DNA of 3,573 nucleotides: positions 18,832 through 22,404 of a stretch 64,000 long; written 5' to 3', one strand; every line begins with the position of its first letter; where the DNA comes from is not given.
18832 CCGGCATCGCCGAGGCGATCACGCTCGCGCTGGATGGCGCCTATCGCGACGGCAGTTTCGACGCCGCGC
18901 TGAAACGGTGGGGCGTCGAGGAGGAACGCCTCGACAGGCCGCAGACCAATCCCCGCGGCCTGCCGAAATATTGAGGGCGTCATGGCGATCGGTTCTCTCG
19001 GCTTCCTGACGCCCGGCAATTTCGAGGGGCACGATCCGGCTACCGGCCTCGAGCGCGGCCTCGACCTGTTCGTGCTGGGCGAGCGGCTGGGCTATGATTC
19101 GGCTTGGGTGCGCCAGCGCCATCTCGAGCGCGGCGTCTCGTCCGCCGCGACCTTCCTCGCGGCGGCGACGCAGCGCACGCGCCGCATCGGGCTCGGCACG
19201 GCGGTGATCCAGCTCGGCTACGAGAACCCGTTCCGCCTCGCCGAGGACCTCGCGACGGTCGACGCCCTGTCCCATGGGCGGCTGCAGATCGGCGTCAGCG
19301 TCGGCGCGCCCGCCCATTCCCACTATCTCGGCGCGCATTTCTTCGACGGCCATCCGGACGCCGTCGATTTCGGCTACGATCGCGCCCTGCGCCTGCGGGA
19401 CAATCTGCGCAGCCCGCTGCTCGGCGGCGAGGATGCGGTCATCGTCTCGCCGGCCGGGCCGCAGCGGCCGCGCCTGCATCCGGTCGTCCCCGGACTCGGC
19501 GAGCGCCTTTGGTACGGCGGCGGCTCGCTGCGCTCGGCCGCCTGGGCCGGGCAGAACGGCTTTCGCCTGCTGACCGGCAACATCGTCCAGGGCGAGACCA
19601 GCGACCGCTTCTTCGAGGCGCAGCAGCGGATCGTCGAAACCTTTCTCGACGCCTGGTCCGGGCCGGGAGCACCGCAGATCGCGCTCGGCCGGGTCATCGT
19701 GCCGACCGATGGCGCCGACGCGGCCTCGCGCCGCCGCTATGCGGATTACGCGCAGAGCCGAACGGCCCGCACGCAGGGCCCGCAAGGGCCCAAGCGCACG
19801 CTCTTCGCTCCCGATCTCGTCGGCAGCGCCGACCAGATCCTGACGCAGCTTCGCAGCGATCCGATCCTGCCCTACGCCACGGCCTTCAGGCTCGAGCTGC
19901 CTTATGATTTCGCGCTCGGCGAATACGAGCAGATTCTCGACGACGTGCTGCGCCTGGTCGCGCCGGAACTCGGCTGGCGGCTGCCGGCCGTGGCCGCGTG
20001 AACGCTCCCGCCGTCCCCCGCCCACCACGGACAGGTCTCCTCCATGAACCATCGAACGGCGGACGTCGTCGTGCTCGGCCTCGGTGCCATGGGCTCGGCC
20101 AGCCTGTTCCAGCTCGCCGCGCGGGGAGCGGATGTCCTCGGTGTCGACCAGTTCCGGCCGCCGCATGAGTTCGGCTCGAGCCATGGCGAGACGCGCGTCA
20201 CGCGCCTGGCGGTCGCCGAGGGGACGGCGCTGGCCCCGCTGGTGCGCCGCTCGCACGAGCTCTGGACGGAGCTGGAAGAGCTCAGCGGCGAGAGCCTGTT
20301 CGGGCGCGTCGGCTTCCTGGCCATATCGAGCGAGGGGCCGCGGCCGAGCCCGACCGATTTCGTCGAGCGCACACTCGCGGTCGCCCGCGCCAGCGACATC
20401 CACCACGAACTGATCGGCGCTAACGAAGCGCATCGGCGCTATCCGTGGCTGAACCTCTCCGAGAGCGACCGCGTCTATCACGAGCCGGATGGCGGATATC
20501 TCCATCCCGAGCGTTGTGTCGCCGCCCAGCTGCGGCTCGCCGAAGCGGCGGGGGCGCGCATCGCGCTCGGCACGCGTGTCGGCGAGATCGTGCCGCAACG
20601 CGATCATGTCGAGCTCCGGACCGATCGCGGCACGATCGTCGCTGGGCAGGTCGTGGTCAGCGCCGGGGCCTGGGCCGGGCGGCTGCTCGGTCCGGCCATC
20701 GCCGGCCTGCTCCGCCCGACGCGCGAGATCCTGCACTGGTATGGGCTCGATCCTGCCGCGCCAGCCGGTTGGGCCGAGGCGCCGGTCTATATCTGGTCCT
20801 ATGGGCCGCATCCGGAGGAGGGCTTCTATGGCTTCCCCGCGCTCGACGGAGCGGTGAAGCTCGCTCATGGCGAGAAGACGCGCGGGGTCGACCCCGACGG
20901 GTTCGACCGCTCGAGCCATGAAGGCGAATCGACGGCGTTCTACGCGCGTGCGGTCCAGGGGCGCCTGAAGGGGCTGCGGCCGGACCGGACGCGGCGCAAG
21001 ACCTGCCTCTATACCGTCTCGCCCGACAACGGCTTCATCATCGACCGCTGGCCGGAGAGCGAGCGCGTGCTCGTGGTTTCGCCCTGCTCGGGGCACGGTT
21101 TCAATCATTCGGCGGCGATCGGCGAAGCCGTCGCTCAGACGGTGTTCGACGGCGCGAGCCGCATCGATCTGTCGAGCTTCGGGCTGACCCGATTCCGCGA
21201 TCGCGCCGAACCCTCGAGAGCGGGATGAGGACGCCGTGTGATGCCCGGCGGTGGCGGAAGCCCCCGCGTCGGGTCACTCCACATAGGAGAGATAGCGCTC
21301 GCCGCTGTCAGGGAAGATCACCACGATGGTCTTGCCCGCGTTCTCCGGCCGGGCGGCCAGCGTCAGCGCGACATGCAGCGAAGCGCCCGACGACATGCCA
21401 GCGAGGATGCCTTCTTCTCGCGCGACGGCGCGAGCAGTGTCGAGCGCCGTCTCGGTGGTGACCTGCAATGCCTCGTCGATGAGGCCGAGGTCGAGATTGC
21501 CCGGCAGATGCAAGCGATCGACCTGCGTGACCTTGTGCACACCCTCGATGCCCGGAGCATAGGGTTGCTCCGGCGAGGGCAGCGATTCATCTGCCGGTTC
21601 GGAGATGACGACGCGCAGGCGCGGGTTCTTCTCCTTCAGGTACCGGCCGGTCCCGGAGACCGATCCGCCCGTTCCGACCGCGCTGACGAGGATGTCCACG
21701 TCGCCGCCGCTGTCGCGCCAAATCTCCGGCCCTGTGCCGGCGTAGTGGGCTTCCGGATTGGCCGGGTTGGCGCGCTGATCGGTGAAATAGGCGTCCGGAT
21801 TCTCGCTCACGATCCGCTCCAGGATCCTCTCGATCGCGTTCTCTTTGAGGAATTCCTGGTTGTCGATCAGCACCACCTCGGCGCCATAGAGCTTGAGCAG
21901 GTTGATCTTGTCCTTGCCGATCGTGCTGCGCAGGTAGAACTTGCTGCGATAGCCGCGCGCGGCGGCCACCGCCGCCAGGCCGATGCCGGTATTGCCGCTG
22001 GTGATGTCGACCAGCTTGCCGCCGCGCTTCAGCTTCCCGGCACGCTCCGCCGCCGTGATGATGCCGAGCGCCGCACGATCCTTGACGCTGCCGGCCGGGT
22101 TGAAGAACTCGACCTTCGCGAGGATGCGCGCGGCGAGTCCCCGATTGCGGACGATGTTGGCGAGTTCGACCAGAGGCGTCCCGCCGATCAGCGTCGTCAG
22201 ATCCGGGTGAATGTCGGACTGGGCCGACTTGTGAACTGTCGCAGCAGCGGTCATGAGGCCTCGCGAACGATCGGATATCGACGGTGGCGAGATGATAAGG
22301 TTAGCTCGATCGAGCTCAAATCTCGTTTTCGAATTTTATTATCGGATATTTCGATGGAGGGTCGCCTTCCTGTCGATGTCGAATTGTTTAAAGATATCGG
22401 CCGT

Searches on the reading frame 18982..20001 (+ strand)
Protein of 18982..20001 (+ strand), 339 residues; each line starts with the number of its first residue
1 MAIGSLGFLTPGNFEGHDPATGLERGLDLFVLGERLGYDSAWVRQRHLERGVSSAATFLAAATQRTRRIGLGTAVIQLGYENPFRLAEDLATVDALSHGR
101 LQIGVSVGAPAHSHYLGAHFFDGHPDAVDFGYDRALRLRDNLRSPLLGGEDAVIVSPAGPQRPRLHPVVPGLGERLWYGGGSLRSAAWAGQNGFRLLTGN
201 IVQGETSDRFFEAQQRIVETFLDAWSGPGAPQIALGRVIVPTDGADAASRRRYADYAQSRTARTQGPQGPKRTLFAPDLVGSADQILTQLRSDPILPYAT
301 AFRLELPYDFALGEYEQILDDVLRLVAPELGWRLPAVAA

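Call 3: search_protein_families(library=pfam, proteins=[window:18982-20001:+])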
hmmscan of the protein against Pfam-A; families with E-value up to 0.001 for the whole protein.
window:18982-20001:+ (339 aa): 1 family
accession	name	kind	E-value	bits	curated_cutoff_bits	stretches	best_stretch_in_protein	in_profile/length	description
PF00296.26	Bac_luciferase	-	1e-25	91.2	27.9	1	7-259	4-248/314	Luciferase-like monooxygenase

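Call 4: search_protein_families(library=ncbifam, proteins=[window:18982-20001:+])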
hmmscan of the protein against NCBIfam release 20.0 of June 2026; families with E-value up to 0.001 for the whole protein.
window:18982-20001:+ (339 aa): 21 families
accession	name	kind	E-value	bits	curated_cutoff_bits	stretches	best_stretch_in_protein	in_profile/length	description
TIGR04027.1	LLM_KPN_01858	hypoth_equivalog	8.1e-31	107.2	412.9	1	33-301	29-295/326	putative FMN-dependent luciferase-like monooxygenase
TIGR03619.1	F420_Rv2161c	subfamily_domain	1.3e-13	51.1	166.9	1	39-109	24-100/247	TIGR03619 family F420-dependent LLM class oxidoreductase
TIGR03558.1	oxido_grp_1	subfamily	8.3e-13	48.2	166.95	1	15-251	11-234/325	MsnO8 family LLM class oxidoreductase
TIGR03858.1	LLM_2I7G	subfamily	2.9e-12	46.2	462.25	1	24-198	26-196/337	Atu2307/SP_0267 family LLM class monooxygenase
TIGR03621.1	F420_MSMEG_2516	subfamily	4e-12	45.9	213.15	1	33-176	23-162/295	TIGR03621 family F420-dependent LLM class oxidoreductase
TIGR03571.1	lucif_BA3436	subfamily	8.9e-11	41.6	303.9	1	5-108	12-122/304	TIGR03571 family LLM class oxidoreductase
TIGR03564.1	F420_MSMEG_4879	subfamily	4.7e-10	39.5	234.25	1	34-117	9-89/265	TIGR03564 family F420-dependent LLM class oxidoreductase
TIGR03560.1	F420_Rv1855c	subfamily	1.1e-09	38.5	231.4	1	34-108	23-105/227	TIGR03560 family F420-dependent LLM class oxidoreductase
NF007802.0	PRK10508.1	equivalog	1.5e-09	37.4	540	1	15-107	18-112/335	luciferase-like monooxygenase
TIGR03559.1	F420_Rv3520c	subfamily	3.7e-09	36.1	335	1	26-110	15-95/325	LLM class F420-dependent oxidoreductase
TIGR04020.1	seco_metab_LLM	subfamily_domain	9.1e-09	34.9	244.45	1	33-115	28-113/341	MupA/Atu3671 family FMN-dependent luciferase-like monooxygenase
TIGR03857.1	F420_MSMEG_2249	hypoth_equivalog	1.1e-08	34.8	218.4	1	27-117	17-104/329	TIGR03857 family LLM class F420-dependent oxidoreductase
NF052254.1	luciferase_Alph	exception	3.1e-08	33.2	600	1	23-108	21-108/354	luciferase subunit alpha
NF002619.0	PRK02271.1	equivalog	3.3e-08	33.2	276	1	27-117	17-104/329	5,10-methylenetetrahydromethanopterin reductase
TIGR03860.1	FMN_nitrolo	subfamily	4.7e-08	32.2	279.7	1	23-101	38-118/422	NtaA/DmoA family FMN-dependent monooxygenase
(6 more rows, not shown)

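Call 35: search_solved_structures(query=window:18982-20001:+, max_evalue=0.00001)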
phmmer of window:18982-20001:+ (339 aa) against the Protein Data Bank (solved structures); distinct sequences matched with E-value up to 0.00001: 8.
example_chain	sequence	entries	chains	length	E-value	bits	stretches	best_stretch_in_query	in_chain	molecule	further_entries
8k74_A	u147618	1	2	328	2.4e-21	79.5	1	32-110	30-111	Alkanal monooxygenase alpha chain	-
8cbb_A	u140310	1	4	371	6.2e-09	38.7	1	32-109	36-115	Alkanal monooxygenase alpha chain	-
4us5_D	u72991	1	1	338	7.9e-09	38.3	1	14-274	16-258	LUCIFERASE-LIKE MONOOXYGENASE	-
2i7g_A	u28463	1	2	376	9.3e-09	38.1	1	11-194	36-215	Monooxygenase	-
4us5_A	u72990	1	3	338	1.1e-08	37.8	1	14-270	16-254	LUCIFERASE-LIKE MONOOXYGENASE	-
7bip_A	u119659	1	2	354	6.7e-07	32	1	23-105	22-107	Luciferase-like monooxygenase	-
1brl_A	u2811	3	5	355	3.4e-06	29.7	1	25-133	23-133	BACTERIAL LUCIFERASE | Alkanal monooxygenase alpha chain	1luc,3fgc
6ket_A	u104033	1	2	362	8.3e-06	28.4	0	33-135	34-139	PuwE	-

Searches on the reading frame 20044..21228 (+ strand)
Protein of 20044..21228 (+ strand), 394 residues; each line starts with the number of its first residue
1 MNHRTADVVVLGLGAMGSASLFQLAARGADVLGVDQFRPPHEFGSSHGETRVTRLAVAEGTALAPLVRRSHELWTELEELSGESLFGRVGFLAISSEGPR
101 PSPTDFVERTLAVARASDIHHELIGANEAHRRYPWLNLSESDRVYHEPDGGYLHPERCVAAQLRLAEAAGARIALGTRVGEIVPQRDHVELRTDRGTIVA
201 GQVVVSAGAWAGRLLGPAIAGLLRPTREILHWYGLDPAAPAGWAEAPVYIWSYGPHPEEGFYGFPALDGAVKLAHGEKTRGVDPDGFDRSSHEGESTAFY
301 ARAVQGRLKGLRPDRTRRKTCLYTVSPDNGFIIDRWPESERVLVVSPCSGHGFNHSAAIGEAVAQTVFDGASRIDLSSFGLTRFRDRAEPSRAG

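Call 5: search_protein_families(library=pfam, proteins=[window:20044-21228:+])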
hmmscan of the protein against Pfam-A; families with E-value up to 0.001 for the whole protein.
window:20044-21228:+ (394 aa): 1 family
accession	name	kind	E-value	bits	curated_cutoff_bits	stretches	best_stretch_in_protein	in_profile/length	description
PF01266.30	DAO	-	5.4e-45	154.9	27.9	1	7-365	1-352/353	FAD dependent oxidoreductase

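Call 31: search_protein_families(library=ncbifam, max_evalue=0.00001, proteins=[window:20044-21228:+])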
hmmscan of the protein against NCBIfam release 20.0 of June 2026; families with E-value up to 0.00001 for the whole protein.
window:20044-21228:+ (394 aa): 6 families
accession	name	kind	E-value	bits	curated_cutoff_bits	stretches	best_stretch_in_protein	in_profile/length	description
NF008425.0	PRK11259.1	equivalog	8.8e-119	396.8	257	1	4-385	3-376/377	N-methyl-L-tryptophan oxidase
TIGR01377.1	soxA_mon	subfamily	2.3e-60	204.4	479.65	1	7-388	2-379/381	amino oxidase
TIGR03364.1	HpnW_proposed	hypoth_equivalog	1.2e-09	37.8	285.1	1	7-215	2-201/365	TIGR03364 family FAD-dependent oxidoreductase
TIGR02352.1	thiamin_ThiO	equivalog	1.6e-08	34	250.8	1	8-219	1-215/351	glycine oxidase ThiO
TIGR03377.1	glycerol3P_GlpA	equivalog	1.3e-07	30.6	552.8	1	105-214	93-207/530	anaerobic glycerol-3-phosphate dehydrogenase subunit GlpA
NF002480.1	PRK01747.1-1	equivalog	3.1e-07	29.2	540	1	4-214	247-455/645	bifunctional tRNA (5-methylaminomethyl-2-thiouridine)(34)-methyltransferase MnmC2/FAD-dependent 5-carboxymethylaminomethyl-2-thiouridine(34)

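Call 34: search_solved_structures(query=window:20044-21228:+, max_evalue=1e-15)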
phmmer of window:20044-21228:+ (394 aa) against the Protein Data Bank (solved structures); distinct sequences matched with E-value up to 1e-15: 14.
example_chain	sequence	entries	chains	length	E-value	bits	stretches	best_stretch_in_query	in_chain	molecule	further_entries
1l9c_A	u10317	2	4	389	9.9e-62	212.6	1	7-383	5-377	Monomeric Sarcosine Oxidase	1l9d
1el5_A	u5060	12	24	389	1.8e-61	211.7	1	7-383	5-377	SARCOSINE OXIDASE | SARCOSINE OXIDE | Monomeric sarcosine oxidase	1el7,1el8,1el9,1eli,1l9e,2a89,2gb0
9u3b_A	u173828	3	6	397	1.8e-61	211.7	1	7-383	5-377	Monomeric sarcosine oxidase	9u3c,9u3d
3m12_A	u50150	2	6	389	3.9e-61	210.6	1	7-383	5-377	Monomeric Sarcosine Oxidase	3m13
3bhf_A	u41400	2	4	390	4.3e-61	210.5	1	6-383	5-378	Monomeric sarcosine oxidase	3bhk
3m0o_A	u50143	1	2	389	6.5e-61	209.9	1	7-383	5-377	Monomeric sarcosine oxidase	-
9u3f_A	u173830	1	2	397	2e-60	208.3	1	7-383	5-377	Monomeric sarcosine oxidase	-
9u3e_A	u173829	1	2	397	2.3e-60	208.1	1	7-383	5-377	Monomeric sarcosine oxidase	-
1zov_A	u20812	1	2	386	2.5e-59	204.6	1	7-384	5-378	Monomeric sarcosine oxidase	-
7exs_A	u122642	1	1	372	1.3e-54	189.1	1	6-381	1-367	Sarcosine oxidase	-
2uzz_A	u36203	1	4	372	2.5e-39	138.8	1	7-385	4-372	N-METHYL-L-TRYPTOPHAN OXIDASE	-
2q6u_A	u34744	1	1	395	1.3e-24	90.4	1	6-333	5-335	NikD protein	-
2oln_A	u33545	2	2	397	1.3e-24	90.3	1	6-333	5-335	nikD protein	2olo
3hzl_A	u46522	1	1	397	3.7e-24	88.8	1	6-333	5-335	NikD protein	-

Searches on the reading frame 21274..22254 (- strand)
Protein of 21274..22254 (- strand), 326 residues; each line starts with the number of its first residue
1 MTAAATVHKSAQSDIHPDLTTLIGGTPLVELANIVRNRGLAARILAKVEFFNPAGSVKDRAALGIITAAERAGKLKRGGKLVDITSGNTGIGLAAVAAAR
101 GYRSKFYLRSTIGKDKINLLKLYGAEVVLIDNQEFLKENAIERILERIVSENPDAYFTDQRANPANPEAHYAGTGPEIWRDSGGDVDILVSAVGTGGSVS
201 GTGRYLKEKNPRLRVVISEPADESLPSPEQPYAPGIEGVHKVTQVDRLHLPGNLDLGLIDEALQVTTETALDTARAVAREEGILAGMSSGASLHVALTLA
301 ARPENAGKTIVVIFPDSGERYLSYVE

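Call 31: search_protein_families(library=ncbifam, max_evalue=0.00001, proteins=[window:21274-22254:-])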
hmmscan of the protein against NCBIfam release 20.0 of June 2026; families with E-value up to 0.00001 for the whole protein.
window:21274-22254:- (326 aa): 33 families (the best 25 are shown)
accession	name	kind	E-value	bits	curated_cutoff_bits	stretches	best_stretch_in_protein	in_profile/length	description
TIGR01136.1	cysKM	subfamily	7.1e-94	314.5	344.15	1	20-323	2-295/299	cysteine synthase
TIGR01139.1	cysK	equivalog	5.6e-91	304.9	350.95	1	20-323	2-294/298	cysteine synthase A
NF007989.0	PRK10717.1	equivalog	1.5e-86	290.5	387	1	14-323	3-314/334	cysteine synthase A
TIGR01137.1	cysta_beta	equivalog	6.5e-83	278.9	510.25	1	15-323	1-307/457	cystathionine beta-synthase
TIGR01138.1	cysM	equivalog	6.4e-73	245.8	394.2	1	20-323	3-286/290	cysteine synthase B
NF008735.0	PRK11761.1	equivalog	6.4e-73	245.6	413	1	18-323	5-290/296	cysteine synthase CysM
NF053679.1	CysteaSynCapA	equivalog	8.3e-63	212.1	600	1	13-325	4-318/329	cysteate synthase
TIGR03945.1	PLP_SbnA_fam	equivalog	2.6e-55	187.7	349.95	1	21-324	3-297/304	2,3-diaminopropionate biosynthesis protein SbnA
NF005292.0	PRK06815.1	equivalog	2.8e-17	62.7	371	1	16-223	12-207/320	threonine/serine dehydratase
NF045641.2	BHydaspDhtseBhcB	equivalog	9.2e-16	57.8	550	1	19-222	14-205/312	beta-hydroxyaspartate dehydratase BhcB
NF005147.0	PRK06608.1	equivalog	4e-15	55.5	380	1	23-221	22-208/339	serine/threonine dehydratase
NF006094.0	PRK08246.1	subfamily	1.2e-13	51.1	331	1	10-221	8-201/310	serine/threonine dehydratase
NF052478.1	CystDsulMYC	equivalog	6.3e-13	48.7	600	1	46-322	41-321/354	L-cysteine desulfhydrase Cds1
TIGR01127.1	ilvA_1Cterm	equivalog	5.3e-12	45.4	378.75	1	41-313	14-280/380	threonine ammonia-lyase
NF006390.0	PRK08639.1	equivalog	5.4e-12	45.4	421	1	13-222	13-214/418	threonine ammonia-lyase IlvA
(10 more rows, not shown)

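Call 32: search_protein_families(library=pfam, max_evalue=0.01, proteins=[window:21274-22254:-])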
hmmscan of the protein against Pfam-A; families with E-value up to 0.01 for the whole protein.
window:21274-22254:- (326 aa): 1 family
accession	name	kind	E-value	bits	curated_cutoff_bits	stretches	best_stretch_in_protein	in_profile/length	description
PF00291.31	PALP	-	2.3e-66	224.5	35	1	20-316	2-295/295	Pyridoxal-phosphate dependent enzyme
